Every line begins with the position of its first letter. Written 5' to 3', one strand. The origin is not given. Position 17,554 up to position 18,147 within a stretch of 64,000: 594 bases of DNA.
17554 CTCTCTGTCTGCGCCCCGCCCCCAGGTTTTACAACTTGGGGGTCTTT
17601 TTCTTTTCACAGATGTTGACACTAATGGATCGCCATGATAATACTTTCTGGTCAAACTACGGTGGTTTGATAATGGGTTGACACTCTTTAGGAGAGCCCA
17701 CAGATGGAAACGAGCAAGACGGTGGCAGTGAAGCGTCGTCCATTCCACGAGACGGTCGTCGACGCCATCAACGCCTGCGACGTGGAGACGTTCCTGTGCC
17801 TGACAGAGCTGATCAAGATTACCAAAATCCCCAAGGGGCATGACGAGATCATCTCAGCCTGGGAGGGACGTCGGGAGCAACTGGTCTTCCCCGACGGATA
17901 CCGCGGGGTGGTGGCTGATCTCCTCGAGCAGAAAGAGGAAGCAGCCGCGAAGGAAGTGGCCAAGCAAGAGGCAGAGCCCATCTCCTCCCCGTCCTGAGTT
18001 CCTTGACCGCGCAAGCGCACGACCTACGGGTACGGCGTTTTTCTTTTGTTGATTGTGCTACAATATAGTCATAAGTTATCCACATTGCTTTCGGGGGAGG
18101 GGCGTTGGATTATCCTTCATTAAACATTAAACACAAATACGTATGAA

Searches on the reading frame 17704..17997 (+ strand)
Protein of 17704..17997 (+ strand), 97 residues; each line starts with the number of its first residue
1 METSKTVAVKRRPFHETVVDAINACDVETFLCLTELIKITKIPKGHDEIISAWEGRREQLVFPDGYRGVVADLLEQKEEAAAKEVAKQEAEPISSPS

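Call 7: search_protein_families(library=pfam, proteins=[window:17704-17997:+], max_evalue=1)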
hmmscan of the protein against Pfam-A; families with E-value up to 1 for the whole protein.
window:17704-17997:+ (97 aa): 0 families

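Call 8: search_protein_families(library=phrogs, proteins=[window:17704-17997:+], max_evalue=1)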
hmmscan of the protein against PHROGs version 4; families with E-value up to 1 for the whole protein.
window:17704-17997:+ (97 aa): 0 families

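Call 21: find_homologous_proteins(query=window:17704-17997:+, max_evalue=0.01)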
Query window:17704-17997:+ (97 aa): 22 proteins with E <= 0.01 among 25 candidates.
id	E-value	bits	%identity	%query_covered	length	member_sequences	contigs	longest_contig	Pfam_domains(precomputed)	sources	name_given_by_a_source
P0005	2.7e-56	205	100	100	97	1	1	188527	-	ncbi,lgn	ncbi:MAG: hypothetical protein WD200_04480 [Candidatus Andersenbacteria bacterium]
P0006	1.3e-19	88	51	76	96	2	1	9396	-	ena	-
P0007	3.1e-19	86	52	67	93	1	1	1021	-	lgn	-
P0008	5.7e-19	86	52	67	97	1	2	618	-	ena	-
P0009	2.2e-18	84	54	68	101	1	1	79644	-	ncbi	ncbi:MAG: hypothetical protein V1712_02950 [Patescibacteria group bacterium]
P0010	1.9e-17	81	57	81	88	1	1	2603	-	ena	-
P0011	6.8e-17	79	51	68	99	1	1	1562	-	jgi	jgi:hypothetical protein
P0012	1.4e-16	78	57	66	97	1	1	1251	-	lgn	-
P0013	1.7e-16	78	54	81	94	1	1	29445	-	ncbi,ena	-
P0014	7.1e-16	76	55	69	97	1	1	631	-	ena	-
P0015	1.3e-15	75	52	85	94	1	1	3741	-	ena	-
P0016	9.3e-15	72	51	88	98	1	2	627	-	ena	-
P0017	3.2e-14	70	49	67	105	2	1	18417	-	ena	-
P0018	5.3e-14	70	56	70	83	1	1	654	-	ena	-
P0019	1.2e-13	69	55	79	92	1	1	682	-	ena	-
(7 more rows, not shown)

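Call 23: find_encoding_contigs(protein=P0009, flank=6000, max_places=3)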
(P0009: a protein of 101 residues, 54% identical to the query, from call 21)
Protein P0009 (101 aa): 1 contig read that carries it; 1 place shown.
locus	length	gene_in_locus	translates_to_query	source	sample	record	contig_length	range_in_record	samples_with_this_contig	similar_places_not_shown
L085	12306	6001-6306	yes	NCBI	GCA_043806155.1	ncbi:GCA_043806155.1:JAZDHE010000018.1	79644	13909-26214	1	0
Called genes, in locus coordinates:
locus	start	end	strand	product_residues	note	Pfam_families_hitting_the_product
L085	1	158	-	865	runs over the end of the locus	PF02463:SMC_N, PF13175:AAA_15, PF13304:AAA_21 (weak), PF13476:AAA_23, PF13555:AAA_29 (weak), PF13304:AAA_21 (weak)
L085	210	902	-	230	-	PF22935:RM44_endonuclase (weak), PF14622:Ribonucleas_3_3, PF00636:Ribonuclease_3, PF00035:dsrm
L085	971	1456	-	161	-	PF01029:NusB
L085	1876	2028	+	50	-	-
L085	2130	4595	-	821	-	PF00521:DNA_topoisoIV, PF03989:DNA_gyraseA_C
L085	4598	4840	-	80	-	-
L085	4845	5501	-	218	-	PF13483:Lactamase_B_3, PF12706:Lactamase_B_2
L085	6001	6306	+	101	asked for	-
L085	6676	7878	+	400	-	PF21710:Spt6_S1 (faint), PF00575:S1, PF23459:S1_RRP5 (weak)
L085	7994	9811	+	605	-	PF06480:FtsH_ext (weak), PF00004:AAA, PF07728:AAA_5 (faint), PF17862:AAA_lid_3, PF01434:Peptidase_M41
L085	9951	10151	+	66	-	-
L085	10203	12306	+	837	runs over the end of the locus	-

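Call 24: find_encoding_contigs(protein=P0013, flank=6000, max_places=3)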
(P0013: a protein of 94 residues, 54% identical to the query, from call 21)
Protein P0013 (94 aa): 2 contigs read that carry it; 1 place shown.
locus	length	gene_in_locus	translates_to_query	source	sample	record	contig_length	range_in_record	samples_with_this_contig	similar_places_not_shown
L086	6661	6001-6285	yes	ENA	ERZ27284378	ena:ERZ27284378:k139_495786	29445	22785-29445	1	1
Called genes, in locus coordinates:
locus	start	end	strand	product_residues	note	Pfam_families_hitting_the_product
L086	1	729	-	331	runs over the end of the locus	PF01087:GalP_UDP_transf, PF16268:DUF4921, PF01230:HIT (faint), PF02744:GalP_UDP_tr_C (faint)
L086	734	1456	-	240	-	PF00535:Glycos_transf_2, PF10111:Glyco_tranf_2_2, PF13641:Glyco_tranf_2_3 (weak)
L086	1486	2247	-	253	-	PF00557:Peptidase_M24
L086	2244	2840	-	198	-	PF00406:ADK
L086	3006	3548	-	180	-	-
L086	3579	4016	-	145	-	-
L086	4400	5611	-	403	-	PF00344:SecY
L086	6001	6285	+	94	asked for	-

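Call 40: predict_structure(alignment_id=A2)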
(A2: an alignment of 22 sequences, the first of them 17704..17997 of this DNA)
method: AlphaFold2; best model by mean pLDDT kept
length: 97 residues; sequences in the alignment: 22
mean_pLDDT: 89.1   pTM: 0.73
mean pLDDT of the five models: 89.1, 88.2, 87.6, 85.1, 85.0
residues with pLDDT >= 90: 68; 70-90: 18; 50-70: 11; < 50: 0
segments of 3 or more residues with pLDDT < 50: none
pLDDT, mean of each block of 10 residues (from residue 1): 71 94 97 96 95 97 93 95 84 60
secondary structure, 60 per line:
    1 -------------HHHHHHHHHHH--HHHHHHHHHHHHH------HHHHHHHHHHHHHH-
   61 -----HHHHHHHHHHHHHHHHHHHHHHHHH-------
elements in order: H14-24 H27-39 H46-59 H66-90

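Call 45: fold_search(model_id=the predicted structure, library=pdb)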
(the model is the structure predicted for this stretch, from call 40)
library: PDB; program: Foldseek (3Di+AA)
matches with E <= 10: 173; with E <= 0.001: 0
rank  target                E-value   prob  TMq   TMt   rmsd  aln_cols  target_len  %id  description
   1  3whj                  7.9e-01  0.20  0.26  0.23  17.1       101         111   10  Crystal structure of Nas2 N-terminal domain (released 2014-03-26)
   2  3whl_B                7.9e-01  0.16  0.24  0.25  12.6        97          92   12  Crystal structure of Nas2 N-terminal domain complexed with PAN-Rpt5C chimera (released 2014-03-26)
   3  6s9p_A                8.4e-01  0.23  0.29  0.12  14.8        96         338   14  Designed Armadillo Repeat protein internal Lock2 fused to target peptide KRKAKITWKR (released 2020-02-19)
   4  6s9p_B                1.2e+00  0.14  0.27  0.11  15.0       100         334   14  Designed Armadillo Repeat protein internal Lock2 fused to target peptide KRKAKITWKR (released 2020-02-19)
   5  8d4t_R                1.5e+00  0.90  0.53  0.51   2.4        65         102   12  Mammalian CIV with GDN bound (released 2022-07-06)
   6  3whl_H                1.5e+00  0.12  0.24  0.25  12.6        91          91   12  Crystal structure of Nas2 N-terminal domain complexed with PAN-Rpt5C chimera (released 2014-03-26)
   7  9hm8_MODEL_1_A        1.7e+00  0.35  0.37  0.31   4.2        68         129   18  NMR solution structure of RPRD2 CTD-interacting domain and pS2,7 RNAPII CTD peptide. (released 2025-12-17)
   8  5oql_A                2.0e+00  0.23  0.37  0.07   6.2        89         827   16  Cryo-EM structure of the 90S pre-ribosome from Chaetomium thermophilum (released 2017-10-11)
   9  5cwh                  2.1e+00  0.35  0.40  0.28   4.2        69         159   17  Crystal structure of de novo designed helical repeat protein DHR14 (released 2015-12-16)
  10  4v3q_A                2.2e+00  0.10  0.26  0.14   7.1        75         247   17  Designed armadillo repeat protein with 4 internal repeats, 2nd generation C-cap and 3rd generation N-cap. (released 2016-01-13)
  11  1occ_E                2.3e+00  0.77  0.54  0.49   2.9        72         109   11  STRUCTURE OF BOVINE HEART CYTOCHROME C OXIDASE AT THE FULLY OXIDIZED STATE (released 1996-12-07)
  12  4v3o_D                2.3e+00  0.11  0.30  0.13  14.9       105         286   13  Designed armadillo repeat protein with 5 internal repeats, 2nd generation C-cap and 3rd generation N-cap. (released 2016-01-13)
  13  9n73_LO               2.5e+00  0.21  0.38  0.07   5.6        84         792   12  SSU processome maturation and disassembly, State G (released 2025-10-29)
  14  5wyj_BA               2.5e+00  0.14  0.32  0.07   6.4        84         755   15  Cryo-EM structure of the 90S small subunit pre-ribosome (Dhr1-depleted, Enp1-TAP, state 1) (released 2017-03-29)
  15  6s9o_C                2.5e+00  0.11  0.29  0.10  14.3        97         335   14  Designed Armadillo Repeat protein internal Lock1 fused to target peptide KRKRKLKFKR (released 2020-02-19)
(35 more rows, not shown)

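Call 49: find_related_loci(query=A2, collection=viral_contigs, flank=5000)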
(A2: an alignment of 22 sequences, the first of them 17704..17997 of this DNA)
Query A2 (97 aa) in viral_contigs; peptide patterns used: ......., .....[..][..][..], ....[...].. (x = any residue, [..] = any of these).
153 stretches matched a pattern, but none encodes a relative of the query by tblastn (E <= 1e-3).

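Call 50: find_related_loci(query=A2, collection=metagenome_contigs, flank=5000)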
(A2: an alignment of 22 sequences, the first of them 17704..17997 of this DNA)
Query A2 (97 aa) in metagenome_contigs; peptide patterns used: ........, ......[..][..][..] (x = any residue, [..] = any of these).
85 stretches matched a pattern; 38 encode a relative of the query (tblastn E <= 1e-3); 38 distinct loci.
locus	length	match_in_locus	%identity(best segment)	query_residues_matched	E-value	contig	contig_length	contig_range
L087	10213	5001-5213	55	11-81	7e-23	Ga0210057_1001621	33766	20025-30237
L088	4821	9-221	55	11-81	9e-23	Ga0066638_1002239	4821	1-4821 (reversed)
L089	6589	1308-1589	47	1-97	3e-19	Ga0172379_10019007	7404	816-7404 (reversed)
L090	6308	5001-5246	52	8-88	1e-18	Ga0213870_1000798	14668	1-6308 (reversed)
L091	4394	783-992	53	8-77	2e-18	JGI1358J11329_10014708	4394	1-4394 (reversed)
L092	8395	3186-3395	53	8-77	2e-18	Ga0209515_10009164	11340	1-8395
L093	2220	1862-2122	50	5-87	2e-18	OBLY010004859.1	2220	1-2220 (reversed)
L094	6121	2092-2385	48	8-95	7e-18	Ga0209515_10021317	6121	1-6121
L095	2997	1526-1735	49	10-80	2e-17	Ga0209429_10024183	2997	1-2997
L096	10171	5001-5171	53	4-60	4e-17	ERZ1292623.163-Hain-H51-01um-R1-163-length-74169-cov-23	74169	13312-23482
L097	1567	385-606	49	10-74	6e-16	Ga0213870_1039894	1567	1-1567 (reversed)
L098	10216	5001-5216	51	12-83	9e-16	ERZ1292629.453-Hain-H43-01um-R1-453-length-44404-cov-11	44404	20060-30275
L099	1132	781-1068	43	1-91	2e-15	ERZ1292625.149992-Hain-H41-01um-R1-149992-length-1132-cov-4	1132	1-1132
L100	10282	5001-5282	41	9-91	5e-15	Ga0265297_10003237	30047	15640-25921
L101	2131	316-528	52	10-77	8e-15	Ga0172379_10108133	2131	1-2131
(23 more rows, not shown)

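Call 62: search_protein_families(library=ncbifam, proteins=[window:17704-17997:+], max_evalue=1)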
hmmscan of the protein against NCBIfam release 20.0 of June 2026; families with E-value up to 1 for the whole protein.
window:17704-17997:+ (97 aa): 0 families

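Call 63: search_protein_families(library=padloc, proteins=[window:17704-17997:+], max_evalue=1)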
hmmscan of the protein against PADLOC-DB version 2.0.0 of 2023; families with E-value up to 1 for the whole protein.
window:17704-17997:+ (97 aa): 0 families

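Call 102: search_solved_structures(query=A2, max_evalue=10)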
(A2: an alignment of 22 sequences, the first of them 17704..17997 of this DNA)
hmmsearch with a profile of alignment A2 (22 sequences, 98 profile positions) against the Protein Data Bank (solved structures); distinct sequences matched with E-value up to 10: 4.
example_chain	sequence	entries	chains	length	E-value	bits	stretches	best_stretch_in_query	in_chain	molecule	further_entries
7sox_A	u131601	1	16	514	0.9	12.7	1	20-70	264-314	EH domain-containing protein 4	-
5mtv_A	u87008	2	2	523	0.93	12.6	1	20-70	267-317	EH domain-containing protein 4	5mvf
4ds3_A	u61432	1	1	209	1.3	12.2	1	32-87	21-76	Phosphoribosylglycinamide formyltransferase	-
9tlt_A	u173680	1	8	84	2.5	11.2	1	47-90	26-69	Sc-apCC-2-KLHL20-4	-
